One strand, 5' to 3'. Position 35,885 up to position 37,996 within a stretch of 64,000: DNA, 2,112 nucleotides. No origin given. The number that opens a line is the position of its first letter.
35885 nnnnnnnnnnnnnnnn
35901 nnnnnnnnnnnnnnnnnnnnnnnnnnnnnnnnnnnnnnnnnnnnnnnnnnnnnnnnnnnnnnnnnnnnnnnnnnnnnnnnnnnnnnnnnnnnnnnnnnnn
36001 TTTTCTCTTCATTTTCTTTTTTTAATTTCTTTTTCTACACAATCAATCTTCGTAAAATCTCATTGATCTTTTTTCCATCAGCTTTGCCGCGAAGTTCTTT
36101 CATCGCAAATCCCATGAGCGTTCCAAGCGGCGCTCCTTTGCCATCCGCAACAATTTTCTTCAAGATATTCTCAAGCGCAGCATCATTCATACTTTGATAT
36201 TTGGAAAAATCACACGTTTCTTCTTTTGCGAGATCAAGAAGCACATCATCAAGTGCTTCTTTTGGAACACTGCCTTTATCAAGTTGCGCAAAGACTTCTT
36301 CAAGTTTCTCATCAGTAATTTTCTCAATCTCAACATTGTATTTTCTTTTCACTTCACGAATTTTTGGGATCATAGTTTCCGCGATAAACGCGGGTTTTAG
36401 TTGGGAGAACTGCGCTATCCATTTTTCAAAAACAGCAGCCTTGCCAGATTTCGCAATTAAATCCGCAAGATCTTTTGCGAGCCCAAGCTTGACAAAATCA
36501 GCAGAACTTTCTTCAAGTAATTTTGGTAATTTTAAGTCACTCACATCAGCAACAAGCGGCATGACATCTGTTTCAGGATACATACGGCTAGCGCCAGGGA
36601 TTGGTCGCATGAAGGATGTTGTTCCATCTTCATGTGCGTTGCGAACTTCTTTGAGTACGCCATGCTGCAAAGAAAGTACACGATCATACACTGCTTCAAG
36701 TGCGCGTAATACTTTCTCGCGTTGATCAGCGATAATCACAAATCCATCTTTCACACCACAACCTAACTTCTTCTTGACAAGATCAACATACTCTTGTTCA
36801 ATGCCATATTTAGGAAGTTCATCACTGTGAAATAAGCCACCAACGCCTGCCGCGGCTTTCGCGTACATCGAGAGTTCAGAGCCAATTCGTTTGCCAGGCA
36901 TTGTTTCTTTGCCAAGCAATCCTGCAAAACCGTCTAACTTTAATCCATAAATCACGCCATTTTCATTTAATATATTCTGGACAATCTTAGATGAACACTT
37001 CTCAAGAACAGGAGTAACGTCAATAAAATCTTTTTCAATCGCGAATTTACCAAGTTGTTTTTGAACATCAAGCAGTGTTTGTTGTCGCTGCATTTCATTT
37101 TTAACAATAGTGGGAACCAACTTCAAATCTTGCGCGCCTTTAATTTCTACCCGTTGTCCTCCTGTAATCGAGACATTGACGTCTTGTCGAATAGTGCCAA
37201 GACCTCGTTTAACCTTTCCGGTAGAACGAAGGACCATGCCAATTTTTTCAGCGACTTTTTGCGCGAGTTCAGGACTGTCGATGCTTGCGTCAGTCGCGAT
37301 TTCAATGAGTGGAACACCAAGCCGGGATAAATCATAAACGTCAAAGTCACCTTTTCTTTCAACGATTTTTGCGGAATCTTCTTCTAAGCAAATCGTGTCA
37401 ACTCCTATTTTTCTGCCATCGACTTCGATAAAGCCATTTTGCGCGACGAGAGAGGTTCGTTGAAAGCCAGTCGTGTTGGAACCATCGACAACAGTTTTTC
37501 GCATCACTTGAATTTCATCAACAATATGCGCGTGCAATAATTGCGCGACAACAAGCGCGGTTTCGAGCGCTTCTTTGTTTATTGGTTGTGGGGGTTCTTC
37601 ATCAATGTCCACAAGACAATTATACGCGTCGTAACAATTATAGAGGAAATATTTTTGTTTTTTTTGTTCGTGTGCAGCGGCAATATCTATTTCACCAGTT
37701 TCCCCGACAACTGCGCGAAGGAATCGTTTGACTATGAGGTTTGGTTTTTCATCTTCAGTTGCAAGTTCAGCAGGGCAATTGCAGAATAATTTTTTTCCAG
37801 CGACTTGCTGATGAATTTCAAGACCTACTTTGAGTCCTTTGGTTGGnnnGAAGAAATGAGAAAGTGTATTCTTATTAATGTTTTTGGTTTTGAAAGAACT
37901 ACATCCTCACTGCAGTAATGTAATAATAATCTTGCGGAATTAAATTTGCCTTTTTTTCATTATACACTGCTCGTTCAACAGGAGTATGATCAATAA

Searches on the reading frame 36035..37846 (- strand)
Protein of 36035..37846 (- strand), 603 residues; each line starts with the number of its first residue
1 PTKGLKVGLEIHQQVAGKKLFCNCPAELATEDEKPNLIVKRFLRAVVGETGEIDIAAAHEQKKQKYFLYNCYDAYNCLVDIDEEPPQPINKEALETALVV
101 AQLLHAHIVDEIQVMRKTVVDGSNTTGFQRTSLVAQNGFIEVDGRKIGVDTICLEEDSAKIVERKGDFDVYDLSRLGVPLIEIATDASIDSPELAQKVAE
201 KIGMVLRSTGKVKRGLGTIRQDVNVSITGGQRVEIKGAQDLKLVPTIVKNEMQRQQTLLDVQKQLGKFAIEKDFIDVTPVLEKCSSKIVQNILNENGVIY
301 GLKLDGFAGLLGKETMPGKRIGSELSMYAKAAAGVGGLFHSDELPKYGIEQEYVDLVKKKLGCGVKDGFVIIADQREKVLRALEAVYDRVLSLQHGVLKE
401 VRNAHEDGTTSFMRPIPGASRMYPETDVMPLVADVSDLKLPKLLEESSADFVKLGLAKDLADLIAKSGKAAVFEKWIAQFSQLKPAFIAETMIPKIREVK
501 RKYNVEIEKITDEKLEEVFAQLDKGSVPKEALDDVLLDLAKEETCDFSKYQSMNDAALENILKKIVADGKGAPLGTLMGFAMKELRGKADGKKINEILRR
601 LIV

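Call 30: search_protein_families(library=pfam, proteins=[window:36035-37846:-], max_evalue=0.001)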
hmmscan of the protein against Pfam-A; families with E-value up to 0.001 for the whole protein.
window:36035-37846:- (603 aa): 4 families
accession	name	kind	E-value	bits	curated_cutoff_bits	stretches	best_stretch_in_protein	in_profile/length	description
PF02934.20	GatB_N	-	1.5e-56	192.1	23.4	1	6-434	2-272/277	GatB/GatE catalytic domain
PF02938.19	GAD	-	2.2e-11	44.3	23.4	1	290-383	2-95/95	GAD domain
PF02637.23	GatB_Yqey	-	4.3e-11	43.3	27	1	472-601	2-147/148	GatB domain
PF09424.15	YqeY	-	0.00064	20.3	27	0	551-600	89-141/143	Yqey-like protein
